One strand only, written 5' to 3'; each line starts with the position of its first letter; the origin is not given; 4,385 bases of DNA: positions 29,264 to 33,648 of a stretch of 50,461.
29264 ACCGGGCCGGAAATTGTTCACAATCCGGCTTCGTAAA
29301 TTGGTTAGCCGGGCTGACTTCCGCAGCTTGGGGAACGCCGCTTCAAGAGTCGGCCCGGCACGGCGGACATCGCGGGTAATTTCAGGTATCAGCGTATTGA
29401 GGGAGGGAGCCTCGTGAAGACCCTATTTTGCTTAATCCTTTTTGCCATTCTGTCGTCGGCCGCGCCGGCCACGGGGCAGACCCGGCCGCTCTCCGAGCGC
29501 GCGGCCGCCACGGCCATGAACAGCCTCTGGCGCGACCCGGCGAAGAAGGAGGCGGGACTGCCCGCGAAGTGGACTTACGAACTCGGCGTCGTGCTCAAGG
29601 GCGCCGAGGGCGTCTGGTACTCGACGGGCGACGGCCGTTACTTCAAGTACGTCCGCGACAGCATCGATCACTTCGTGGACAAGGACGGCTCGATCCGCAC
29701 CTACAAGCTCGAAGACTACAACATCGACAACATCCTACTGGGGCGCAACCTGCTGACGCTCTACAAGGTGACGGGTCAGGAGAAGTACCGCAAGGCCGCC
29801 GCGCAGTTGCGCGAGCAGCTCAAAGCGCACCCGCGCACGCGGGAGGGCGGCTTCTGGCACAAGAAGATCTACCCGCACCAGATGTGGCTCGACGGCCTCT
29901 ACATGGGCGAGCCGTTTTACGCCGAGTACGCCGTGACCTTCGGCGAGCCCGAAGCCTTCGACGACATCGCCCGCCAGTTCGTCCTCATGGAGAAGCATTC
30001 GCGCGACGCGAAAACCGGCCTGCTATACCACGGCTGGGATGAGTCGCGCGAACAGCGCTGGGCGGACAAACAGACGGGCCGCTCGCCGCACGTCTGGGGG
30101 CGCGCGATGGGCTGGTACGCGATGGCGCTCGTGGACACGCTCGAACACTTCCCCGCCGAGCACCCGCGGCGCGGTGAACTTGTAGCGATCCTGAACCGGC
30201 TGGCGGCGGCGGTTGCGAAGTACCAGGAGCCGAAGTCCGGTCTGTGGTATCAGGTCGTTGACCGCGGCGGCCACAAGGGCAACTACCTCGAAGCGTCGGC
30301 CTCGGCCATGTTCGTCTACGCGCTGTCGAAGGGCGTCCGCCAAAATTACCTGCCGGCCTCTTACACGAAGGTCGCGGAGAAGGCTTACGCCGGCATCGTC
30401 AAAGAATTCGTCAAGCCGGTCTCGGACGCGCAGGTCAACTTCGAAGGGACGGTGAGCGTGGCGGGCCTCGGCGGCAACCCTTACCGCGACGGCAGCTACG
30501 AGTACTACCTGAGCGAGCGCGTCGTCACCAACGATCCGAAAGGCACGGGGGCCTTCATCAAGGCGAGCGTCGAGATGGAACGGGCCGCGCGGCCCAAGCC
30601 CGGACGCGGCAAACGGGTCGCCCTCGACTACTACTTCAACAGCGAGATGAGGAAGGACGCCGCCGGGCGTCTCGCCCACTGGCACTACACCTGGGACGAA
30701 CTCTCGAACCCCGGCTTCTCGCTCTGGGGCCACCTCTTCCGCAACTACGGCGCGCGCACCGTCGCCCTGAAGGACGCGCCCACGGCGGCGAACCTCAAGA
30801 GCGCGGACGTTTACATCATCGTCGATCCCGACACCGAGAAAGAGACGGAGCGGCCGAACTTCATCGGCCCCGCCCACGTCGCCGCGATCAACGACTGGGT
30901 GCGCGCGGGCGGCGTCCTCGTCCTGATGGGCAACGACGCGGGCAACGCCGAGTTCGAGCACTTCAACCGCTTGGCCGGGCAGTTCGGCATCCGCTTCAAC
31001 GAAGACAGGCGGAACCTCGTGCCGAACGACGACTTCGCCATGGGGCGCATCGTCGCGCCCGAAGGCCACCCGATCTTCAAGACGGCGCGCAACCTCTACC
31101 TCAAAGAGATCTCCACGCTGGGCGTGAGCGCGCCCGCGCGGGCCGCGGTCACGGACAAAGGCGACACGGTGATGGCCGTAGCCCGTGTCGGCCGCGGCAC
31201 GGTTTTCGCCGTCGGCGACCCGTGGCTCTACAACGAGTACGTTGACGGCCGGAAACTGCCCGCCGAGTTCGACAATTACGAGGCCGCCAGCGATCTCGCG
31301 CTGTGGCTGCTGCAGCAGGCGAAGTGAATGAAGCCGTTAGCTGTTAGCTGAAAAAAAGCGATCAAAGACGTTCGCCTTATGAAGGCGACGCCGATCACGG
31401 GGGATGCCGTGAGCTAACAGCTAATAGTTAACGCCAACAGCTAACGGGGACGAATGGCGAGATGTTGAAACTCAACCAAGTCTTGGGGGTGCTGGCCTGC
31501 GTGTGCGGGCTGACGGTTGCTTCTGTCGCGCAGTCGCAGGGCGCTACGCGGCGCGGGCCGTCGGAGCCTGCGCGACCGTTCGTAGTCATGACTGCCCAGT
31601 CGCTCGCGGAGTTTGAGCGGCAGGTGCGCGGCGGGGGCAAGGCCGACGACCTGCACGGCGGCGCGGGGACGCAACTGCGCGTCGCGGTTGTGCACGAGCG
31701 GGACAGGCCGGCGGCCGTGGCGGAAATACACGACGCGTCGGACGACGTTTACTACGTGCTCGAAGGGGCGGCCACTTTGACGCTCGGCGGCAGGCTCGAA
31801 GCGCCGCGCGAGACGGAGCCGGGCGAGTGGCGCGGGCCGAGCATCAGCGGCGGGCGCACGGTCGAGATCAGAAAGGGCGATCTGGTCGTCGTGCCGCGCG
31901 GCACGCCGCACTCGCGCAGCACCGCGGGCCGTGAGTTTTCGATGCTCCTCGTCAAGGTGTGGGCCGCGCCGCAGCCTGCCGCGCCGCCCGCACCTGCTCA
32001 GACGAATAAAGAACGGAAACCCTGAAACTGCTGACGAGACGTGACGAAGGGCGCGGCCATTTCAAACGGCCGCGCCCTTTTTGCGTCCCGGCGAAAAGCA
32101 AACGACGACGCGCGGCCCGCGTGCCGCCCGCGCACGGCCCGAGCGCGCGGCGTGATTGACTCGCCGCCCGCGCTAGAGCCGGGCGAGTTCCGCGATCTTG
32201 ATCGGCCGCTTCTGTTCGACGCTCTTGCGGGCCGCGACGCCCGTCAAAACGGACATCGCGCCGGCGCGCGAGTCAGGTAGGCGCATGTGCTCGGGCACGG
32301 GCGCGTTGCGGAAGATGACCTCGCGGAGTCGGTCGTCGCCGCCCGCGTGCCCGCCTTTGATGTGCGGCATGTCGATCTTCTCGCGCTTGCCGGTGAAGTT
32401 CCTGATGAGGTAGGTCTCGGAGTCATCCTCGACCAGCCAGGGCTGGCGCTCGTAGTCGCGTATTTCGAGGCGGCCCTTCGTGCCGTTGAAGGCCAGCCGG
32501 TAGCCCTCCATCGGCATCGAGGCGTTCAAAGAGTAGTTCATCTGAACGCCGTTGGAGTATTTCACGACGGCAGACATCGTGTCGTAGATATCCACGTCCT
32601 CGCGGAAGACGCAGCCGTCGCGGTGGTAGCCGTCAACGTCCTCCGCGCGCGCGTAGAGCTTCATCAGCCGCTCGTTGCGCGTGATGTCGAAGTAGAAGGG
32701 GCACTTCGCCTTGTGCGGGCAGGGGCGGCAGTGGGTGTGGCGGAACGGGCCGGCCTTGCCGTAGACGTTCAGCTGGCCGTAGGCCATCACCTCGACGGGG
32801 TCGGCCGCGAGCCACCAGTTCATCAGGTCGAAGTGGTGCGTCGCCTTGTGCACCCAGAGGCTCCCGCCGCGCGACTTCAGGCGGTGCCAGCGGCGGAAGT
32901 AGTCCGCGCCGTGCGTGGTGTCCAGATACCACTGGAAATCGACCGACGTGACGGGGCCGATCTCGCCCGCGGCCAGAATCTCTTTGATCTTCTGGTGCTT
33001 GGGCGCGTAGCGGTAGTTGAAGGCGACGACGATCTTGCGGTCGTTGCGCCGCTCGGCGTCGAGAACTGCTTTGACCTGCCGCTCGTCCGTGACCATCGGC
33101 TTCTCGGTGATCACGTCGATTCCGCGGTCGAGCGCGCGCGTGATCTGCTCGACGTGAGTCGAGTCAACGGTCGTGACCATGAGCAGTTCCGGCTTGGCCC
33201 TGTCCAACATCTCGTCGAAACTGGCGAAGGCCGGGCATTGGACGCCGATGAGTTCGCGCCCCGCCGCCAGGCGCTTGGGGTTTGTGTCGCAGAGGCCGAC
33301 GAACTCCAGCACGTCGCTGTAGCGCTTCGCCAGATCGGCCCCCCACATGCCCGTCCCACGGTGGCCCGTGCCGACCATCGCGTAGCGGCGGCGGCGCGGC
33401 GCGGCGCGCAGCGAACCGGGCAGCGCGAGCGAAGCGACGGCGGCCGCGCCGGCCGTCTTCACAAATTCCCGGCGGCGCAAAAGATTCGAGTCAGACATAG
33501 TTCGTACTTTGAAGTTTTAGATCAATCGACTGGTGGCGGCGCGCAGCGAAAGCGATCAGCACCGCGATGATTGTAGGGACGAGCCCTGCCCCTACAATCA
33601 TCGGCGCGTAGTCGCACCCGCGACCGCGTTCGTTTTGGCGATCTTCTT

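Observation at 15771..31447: Family of long hairpin repeats built from GTTAGCT heptamers, each filling an intra-operon spacer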

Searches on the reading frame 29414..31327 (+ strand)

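Call 13: search_protein_families(library=pfam, proteins=[window:29414-31327:+])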
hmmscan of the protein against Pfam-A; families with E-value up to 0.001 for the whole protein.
window:29414-31327:+ (637 aa): 2 families
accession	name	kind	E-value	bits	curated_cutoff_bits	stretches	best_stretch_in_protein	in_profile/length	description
PF07470.19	Glyco_hydro_88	-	6.3e-113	377.8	26.6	1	43-391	17-351/352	Glycosyl Hydrolase Family 88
PF14258.12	DUF4350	-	4e-06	27.7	30.4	1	440-605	14-162/181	Domain of unknown function (DUF4350)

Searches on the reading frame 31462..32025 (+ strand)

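Call 13: search_protein_families(library=pfam, proteins=[window:31462-32025:+])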
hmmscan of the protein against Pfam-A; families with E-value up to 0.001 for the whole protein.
window:31462-32025:+ (187 aa): 2 families
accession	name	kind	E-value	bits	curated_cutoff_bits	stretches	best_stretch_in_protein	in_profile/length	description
PF07883.17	Cupin_2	-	5.2e-09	36.1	27.2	1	130-161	34-64/70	Cupin domain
PF05899.18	Cupin_3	-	0.00032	20.8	23.5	0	130-148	42-60/74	EutQ-like cupin domain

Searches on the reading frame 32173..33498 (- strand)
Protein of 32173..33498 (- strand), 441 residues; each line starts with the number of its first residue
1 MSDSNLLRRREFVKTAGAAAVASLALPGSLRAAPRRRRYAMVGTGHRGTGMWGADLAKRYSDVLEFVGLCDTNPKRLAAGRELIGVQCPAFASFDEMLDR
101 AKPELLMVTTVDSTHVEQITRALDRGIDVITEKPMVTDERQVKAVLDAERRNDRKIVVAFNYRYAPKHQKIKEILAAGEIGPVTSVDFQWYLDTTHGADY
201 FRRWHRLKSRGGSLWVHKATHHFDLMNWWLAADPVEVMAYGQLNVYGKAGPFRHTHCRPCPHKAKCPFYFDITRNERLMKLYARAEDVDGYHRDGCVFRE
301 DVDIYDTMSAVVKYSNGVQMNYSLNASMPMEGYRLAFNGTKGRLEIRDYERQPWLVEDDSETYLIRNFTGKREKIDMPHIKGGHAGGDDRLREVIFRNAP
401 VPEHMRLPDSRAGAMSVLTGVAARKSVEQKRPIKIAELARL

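Call 85: search_protein_families(library=pfam, proteins=[window:32173-33498:-], max_evalue=0.00001)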
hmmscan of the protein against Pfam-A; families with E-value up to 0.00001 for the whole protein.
window:32173-33498:- (441 aa): 3 families
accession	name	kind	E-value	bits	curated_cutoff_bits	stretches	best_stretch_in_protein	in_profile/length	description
PF02894.22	GFO_IDH_MocA_C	-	3.9e-23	82.8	22.9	1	172-435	1-218/218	Oxidoreductase family, C-terminal alpha/beta domain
PF01408.29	GFO_IDH_MocA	-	1.4e-18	68.2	24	1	38-160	2-120/120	Oxidoreductase family, NAD-binding Rossmann fold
PF22725.1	GFO_IDH_MocA_C3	-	2.1e-16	60.5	27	1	168-345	1-124/124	GFO/IDH/MocA C-terminal domain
